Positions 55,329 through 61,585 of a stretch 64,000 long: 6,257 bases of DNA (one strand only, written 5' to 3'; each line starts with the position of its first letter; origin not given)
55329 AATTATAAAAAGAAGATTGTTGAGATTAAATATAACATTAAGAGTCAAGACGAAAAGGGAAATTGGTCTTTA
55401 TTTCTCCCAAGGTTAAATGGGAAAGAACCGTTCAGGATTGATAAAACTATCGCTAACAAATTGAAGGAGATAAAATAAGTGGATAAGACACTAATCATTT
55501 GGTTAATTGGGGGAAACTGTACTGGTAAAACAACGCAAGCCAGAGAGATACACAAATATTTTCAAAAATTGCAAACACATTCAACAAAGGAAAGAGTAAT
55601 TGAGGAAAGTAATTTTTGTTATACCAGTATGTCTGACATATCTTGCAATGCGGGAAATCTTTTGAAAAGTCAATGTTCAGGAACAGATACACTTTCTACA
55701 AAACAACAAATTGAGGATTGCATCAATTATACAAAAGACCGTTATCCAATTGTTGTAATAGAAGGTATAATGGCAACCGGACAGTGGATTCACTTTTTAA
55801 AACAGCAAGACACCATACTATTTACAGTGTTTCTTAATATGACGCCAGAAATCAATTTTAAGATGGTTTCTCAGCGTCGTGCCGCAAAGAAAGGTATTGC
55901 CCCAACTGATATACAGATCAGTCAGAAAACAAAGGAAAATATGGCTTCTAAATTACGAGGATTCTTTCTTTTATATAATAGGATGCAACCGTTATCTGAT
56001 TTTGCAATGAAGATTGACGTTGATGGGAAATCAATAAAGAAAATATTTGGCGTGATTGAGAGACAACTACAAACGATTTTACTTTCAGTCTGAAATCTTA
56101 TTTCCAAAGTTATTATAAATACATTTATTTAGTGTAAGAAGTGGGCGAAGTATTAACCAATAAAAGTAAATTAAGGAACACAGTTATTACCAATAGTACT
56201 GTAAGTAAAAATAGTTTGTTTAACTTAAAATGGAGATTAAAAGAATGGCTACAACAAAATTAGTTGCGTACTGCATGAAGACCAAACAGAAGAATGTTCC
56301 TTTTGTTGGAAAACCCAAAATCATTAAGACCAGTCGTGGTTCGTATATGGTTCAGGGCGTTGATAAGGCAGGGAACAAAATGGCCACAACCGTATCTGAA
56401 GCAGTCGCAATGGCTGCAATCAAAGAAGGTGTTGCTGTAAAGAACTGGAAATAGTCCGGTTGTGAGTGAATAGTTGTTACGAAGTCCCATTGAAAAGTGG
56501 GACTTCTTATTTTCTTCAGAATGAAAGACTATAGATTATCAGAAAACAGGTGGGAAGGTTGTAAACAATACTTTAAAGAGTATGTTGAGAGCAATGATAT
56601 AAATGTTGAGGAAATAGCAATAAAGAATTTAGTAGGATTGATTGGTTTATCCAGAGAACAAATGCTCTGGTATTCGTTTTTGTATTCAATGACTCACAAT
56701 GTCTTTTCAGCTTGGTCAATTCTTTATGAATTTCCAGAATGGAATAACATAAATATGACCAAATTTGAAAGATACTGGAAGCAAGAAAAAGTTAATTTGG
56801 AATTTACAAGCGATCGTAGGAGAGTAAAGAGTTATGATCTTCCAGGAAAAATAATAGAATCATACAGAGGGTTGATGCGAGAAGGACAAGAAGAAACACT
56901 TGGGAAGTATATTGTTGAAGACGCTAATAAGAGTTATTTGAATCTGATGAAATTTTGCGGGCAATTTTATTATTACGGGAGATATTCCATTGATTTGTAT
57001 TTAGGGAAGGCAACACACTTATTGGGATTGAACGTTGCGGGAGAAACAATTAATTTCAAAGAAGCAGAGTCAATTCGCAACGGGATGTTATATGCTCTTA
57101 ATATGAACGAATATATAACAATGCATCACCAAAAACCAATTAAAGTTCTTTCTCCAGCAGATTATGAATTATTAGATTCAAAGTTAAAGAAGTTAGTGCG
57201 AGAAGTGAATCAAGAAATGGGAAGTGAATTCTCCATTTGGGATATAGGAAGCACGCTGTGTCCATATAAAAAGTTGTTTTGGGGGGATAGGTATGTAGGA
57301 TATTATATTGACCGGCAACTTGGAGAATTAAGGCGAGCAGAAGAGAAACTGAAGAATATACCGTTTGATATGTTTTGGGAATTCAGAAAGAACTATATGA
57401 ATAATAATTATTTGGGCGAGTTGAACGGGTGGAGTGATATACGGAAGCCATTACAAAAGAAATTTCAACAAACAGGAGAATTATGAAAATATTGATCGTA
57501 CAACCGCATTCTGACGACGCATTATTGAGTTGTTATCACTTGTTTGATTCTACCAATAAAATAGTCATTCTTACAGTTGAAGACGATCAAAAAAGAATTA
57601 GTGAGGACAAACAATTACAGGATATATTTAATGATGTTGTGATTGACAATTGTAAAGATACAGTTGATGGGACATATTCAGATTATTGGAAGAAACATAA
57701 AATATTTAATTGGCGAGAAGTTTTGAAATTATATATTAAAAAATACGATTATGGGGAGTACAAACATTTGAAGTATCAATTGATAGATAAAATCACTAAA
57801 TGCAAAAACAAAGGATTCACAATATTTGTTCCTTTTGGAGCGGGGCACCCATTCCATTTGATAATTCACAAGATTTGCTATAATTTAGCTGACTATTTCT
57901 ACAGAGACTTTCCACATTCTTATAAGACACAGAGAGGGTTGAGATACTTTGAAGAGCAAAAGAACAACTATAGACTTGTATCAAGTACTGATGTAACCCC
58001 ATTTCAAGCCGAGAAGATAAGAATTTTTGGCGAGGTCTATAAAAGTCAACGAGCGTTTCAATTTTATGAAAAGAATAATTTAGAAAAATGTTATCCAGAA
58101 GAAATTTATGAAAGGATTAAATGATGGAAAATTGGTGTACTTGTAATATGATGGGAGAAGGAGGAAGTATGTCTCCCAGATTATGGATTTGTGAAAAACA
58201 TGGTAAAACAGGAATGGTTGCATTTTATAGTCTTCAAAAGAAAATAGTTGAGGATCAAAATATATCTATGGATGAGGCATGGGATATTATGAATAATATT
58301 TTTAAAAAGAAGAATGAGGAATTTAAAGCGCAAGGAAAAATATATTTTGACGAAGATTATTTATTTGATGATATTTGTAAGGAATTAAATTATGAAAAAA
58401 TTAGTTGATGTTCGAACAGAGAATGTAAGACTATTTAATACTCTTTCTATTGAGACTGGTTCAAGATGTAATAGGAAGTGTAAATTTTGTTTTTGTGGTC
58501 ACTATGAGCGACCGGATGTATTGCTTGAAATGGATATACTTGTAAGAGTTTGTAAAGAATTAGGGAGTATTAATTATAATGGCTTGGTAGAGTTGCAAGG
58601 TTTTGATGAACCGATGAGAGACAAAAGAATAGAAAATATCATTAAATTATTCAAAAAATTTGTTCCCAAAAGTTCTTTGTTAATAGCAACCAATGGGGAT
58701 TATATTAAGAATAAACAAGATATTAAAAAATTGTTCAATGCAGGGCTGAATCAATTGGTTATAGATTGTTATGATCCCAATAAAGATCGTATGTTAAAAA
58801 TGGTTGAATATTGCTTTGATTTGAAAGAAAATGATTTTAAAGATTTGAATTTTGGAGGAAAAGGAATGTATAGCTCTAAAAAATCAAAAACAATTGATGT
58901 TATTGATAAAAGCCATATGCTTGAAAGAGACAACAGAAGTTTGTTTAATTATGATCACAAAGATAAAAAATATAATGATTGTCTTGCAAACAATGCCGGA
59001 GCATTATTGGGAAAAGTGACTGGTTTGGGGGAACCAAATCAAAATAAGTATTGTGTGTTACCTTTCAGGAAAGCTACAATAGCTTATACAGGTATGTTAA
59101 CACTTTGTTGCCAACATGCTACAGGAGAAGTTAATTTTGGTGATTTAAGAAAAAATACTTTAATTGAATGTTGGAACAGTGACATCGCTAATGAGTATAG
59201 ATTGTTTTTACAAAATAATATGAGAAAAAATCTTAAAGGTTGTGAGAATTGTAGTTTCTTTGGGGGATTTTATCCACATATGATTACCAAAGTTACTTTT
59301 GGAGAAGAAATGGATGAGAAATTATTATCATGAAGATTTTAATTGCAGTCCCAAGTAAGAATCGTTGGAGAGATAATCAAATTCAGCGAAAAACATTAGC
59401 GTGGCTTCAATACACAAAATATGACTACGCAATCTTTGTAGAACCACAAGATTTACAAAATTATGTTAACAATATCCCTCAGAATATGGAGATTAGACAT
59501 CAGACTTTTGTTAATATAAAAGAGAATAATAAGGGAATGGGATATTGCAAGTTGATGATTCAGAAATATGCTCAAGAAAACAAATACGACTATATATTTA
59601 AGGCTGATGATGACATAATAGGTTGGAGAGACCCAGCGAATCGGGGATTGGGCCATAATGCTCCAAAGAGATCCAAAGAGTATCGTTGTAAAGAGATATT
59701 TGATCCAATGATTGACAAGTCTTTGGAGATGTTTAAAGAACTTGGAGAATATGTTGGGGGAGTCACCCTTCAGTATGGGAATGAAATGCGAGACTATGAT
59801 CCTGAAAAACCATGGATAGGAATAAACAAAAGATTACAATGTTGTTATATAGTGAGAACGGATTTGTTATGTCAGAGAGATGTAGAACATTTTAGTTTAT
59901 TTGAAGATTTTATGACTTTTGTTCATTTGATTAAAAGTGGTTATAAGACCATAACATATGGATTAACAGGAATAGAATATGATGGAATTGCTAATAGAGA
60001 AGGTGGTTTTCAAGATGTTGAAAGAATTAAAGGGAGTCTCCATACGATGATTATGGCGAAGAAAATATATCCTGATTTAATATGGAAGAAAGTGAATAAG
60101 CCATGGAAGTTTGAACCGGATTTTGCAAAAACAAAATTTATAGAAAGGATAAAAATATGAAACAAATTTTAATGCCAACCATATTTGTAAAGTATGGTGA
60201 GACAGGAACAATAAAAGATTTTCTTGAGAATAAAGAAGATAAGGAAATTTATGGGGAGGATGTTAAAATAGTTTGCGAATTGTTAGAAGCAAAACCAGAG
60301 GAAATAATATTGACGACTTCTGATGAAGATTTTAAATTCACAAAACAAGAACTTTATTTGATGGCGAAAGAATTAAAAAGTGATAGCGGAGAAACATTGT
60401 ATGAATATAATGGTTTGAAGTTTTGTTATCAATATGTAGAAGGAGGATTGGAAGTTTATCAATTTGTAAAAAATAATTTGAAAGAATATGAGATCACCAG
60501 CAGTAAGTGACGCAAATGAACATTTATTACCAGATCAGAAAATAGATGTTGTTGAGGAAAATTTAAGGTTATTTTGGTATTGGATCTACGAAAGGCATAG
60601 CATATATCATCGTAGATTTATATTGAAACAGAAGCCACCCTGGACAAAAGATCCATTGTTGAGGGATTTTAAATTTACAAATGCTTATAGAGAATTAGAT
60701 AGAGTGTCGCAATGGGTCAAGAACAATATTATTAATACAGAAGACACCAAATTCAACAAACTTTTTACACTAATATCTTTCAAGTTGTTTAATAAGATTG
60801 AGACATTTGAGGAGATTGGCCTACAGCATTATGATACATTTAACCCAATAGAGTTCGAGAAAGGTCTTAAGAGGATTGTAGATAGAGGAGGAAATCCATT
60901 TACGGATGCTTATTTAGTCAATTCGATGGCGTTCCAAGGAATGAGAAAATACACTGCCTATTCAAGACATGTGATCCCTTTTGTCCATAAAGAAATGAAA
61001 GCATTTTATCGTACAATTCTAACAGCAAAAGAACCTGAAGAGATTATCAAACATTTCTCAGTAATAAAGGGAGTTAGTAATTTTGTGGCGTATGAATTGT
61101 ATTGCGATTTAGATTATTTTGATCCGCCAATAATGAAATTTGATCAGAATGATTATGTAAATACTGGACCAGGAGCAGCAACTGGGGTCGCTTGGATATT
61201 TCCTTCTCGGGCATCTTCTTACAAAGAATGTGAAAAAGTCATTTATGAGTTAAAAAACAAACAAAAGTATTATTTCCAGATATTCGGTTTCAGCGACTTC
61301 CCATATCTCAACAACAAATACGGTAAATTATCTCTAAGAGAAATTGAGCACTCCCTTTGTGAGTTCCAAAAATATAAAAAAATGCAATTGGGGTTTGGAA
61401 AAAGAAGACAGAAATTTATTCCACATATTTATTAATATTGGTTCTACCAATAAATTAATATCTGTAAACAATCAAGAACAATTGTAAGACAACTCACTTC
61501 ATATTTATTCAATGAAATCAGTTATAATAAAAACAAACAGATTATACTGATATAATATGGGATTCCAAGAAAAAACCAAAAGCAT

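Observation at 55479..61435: Thymidine-hypermodification operon with an unfamiliar enzyme set (top candidate system)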

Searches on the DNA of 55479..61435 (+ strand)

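Call 5: search_dna_similar(query=window:55479-61435:+, collection=phages, mode=near, max_rows=20)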
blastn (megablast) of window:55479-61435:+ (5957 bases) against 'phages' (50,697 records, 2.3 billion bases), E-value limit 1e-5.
No match.
